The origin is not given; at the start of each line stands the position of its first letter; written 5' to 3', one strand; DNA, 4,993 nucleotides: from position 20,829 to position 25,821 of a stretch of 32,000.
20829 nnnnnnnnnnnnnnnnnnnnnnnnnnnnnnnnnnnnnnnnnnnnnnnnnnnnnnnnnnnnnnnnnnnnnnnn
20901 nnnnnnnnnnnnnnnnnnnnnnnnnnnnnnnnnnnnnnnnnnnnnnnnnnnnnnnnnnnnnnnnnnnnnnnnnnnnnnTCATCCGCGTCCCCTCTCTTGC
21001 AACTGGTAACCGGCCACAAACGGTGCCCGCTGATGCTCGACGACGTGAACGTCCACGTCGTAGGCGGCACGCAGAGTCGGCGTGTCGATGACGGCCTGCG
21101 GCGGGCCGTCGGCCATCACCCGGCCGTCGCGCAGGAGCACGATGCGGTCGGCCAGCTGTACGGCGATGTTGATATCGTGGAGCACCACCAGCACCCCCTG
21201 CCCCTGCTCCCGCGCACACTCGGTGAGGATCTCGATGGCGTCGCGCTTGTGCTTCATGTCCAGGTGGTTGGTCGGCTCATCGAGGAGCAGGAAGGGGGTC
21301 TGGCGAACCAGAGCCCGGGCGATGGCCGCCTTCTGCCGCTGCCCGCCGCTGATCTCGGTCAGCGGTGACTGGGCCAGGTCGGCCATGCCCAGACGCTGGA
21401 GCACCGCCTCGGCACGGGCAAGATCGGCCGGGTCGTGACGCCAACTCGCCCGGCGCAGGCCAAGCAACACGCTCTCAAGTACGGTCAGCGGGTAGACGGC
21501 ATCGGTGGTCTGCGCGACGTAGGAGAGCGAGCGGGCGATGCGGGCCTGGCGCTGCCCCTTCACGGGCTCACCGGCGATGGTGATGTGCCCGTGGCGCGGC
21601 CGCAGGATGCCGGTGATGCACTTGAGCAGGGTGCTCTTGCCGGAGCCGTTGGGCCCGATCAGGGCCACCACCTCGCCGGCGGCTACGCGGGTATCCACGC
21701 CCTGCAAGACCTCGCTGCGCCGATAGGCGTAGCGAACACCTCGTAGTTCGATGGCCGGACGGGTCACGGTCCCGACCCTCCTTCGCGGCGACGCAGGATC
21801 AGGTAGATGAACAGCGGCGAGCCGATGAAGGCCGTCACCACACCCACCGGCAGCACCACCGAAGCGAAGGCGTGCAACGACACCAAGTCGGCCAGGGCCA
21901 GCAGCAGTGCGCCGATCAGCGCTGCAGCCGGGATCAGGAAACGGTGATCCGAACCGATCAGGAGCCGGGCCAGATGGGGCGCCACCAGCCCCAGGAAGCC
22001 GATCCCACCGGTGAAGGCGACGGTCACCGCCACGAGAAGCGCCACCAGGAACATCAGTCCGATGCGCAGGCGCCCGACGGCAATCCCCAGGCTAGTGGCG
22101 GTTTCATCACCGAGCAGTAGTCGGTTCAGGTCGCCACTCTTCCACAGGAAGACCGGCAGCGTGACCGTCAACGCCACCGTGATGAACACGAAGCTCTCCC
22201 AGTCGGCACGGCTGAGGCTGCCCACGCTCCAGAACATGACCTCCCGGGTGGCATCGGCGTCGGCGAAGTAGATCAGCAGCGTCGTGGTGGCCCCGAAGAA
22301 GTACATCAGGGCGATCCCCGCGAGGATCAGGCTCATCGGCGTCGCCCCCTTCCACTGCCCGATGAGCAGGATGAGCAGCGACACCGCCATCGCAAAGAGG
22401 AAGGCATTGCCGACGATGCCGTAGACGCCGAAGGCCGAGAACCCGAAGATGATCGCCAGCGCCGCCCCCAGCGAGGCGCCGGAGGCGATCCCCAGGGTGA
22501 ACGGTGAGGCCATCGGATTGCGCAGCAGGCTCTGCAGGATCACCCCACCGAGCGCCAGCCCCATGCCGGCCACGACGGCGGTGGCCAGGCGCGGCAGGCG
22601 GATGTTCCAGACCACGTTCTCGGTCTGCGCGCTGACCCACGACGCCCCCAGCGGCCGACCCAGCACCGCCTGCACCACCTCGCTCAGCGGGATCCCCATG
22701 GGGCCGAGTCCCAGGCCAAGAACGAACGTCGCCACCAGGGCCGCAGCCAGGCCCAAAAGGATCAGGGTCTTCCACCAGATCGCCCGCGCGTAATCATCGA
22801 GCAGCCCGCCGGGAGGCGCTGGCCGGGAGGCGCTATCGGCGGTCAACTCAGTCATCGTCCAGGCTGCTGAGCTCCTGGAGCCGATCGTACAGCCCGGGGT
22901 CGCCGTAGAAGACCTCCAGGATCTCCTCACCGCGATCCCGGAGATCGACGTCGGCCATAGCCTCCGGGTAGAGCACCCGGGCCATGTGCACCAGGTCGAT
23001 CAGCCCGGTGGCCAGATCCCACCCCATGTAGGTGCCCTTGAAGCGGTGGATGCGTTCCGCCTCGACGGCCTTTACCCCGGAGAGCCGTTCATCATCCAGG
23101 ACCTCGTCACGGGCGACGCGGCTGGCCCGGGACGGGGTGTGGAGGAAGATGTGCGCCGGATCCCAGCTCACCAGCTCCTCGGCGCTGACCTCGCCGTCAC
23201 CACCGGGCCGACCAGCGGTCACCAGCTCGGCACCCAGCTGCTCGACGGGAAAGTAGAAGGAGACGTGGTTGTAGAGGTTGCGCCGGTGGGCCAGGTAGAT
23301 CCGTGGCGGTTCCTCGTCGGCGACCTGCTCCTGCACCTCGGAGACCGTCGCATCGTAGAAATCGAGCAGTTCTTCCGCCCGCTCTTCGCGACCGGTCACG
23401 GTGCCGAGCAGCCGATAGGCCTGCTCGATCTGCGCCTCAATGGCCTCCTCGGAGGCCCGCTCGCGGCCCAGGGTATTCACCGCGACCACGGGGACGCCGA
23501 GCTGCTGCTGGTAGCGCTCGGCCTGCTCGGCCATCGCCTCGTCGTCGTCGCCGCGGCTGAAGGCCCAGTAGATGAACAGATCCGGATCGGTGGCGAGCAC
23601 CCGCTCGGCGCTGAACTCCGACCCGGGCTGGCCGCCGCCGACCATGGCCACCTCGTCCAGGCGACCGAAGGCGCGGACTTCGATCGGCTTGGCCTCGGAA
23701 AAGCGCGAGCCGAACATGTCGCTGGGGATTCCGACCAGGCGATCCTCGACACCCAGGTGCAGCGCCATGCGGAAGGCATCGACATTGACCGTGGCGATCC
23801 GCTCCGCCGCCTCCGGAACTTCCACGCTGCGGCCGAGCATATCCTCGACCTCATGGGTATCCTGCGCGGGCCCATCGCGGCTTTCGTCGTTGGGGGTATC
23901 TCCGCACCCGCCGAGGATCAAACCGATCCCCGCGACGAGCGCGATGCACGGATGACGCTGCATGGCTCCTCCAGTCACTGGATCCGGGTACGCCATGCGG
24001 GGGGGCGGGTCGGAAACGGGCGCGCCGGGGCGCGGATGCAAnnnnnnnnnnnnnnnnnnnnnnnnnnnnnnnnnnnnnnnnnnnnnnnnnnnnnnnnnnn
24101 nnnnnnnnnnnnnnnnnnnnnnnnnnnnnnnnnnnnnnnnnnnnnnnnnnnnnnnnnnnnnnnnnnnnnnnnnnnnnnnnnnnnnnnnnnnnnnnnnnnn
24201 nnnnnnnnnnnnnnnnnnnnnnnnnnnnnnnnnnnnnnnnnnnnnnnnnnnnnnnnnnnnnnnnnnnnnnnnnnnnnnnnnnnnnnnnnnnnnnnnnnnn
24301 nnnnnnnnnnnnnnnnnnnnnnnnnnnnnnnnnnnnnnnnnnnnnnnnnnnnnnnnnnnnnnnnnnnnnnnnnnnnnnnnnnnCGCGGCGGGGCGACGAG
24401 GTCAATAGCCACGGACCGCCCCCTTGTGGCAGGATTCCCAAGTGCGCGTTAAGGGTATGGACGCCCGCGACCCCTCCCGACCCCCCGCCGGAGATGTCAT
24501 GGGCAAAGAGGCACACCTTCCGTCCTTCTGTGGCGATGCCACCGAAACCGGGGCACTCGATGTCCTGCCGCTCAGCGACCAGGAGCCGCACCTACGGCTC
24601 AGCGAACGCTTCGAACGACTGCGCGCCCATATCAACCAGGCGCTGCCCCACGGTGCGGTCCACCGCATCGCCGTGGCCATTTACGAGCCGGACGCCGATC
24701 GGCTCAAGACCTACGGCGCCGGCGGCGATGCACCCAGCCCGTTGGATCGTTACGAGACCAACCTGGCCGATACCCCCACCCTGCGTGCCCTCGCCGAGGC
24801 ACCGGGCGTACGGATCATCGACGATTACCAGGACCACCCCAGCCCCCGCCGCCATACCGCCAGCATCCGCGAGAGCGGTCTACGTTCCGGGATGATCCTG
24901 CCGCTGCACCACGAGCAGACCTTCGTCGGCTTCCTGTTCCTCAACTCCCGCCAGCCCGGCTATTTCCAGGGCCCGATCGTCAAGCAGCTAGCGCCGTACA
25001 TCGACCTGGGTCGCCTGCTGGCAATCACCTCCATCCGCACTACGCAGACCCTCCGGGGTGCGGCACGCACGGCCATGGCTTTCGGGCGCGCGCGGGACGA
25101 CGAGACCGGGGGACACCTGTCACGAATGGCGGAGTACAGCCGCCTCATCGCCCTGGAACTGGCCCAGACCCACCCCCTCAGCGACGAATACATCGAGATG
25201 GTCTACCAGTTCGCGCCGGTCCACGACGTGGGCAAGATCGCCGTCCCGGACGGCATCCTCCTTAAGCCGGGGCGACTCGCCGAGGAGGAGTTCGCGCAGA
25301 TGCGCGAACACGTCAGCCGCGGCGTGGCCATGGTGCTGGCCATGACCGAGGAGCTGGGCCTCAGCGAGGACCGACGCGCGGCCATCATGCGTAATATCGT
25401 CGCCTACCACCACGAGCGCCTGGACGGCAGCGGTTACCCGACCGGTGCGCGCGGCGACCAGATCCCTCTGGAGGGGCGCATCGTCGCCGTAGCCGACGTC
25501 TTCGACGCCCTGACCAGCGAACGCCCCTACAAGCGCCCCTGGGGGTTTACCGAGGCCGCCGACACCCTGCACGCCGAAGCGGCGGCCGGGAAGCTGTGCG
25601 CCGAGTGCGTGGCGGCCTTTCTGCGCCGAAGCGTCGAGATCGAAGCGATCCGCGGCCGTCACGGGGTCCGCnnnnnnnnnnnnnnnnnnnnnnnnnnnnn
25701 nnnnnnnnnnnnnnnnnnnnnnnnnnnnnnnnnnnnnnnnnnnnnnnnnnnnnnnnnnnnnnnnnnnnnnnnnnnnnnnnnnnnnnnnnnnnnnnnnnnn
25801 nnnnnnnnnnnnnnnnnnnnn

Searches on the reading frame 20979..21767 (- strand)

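Call 43: search_protein_families(library=pfam, proteins=[window:20979-21767:-], max_evalue=0.00001)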
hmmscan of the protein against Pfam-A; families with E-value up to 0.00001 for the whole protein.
window:20979-21767:- (262 aa): 5 families
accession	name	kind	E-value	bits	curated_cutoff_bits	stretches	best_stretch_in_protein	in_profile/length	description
PF00005.33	ABC_tran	-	1.7e-36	126.3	25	1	21-167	1-137/137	ABC transporter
PF13304.12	AAA_21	-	2e-11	44.9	27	1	34-56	2-24/304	AAA domain, putative AbiEii toxin, Type IV TA system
PF02463.25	SMC_N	-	1.2e-08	35.1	40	1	32-198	25-198/220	RecF/RecN/SMC N terminal domain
PF13191.12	AAA_16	-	7e-06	27.1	32.6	0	27-165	18-104/167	AAA ATPase domain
PF13555.12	AAA_29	-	7.1e-06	26.1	27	0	24-59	15-50/61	P-loop containing region of AAA domain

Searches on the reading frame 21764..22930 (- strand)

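Call 43: search_protein_families(library=pfam, proteins=[window:21764-22930:-], max_evalue=0.00001)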
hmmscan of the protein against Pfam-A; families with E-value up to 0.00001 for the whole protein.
window:21764-22930:- (388 aa): 1 family
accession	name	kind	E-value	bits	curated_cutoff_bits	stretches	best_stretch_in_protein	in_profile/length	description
PF01032.23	FecCD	-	7.5e-88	295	26.5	1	65-380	2-311/311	FecCD transport family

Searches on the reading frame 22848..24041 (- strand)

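Call 43: search_protein_families(library=pfam, proteins=[window:22848-24041:-], max_evalue=0.00001)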
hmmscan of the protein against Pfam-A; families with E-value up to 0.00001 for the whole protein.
window:22848-24041:- (397 aa): 1 family
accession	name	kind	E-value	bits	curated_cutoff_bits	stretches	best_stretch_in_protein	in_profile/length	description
PF01497.23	Peripla_BP_2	-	3.1e-17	63.2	27.5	1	82-331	1-228/235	Periplasmic binding protein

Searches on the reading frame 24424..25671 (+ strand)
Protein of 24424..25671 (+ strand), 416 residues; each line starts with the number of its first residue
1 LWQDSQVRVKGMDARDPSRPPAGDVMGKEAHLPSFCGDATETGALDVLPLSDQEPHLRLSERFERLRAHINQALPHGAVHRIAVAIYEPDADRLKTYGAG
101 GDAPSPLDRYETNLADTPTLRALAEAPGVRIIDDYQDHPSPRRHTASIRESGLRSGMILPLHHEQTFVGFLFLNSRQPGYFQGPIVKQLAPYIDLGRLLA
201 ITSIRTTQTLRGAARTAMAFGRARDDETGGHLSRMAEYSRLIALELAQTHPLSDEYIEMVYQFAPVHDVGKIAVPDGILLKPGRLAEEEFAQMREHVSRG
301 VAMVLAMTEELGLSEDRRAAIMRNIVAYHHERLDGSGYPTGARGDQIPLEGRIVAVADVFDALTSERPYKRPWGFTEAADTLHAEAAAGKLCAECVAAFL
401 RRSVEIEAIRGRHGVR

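Call 43: search_protein_families(library=pfam, proteins=[window:24424-25671:+], max_evalue=0.00001)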
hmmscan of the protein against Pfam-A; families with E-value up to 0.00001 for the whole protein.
window:24424-25671:+ (416 aa): 2 families
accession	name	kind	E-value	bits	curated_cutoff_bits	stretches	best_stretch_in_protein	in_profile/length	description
PF13487.12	HD_5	-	3.6e-29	102.1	27.2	1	231-387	13-163/170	HD domain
PF01966.28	HD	-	7.1e-17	62.2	22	1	230-362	3-115/116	HD domain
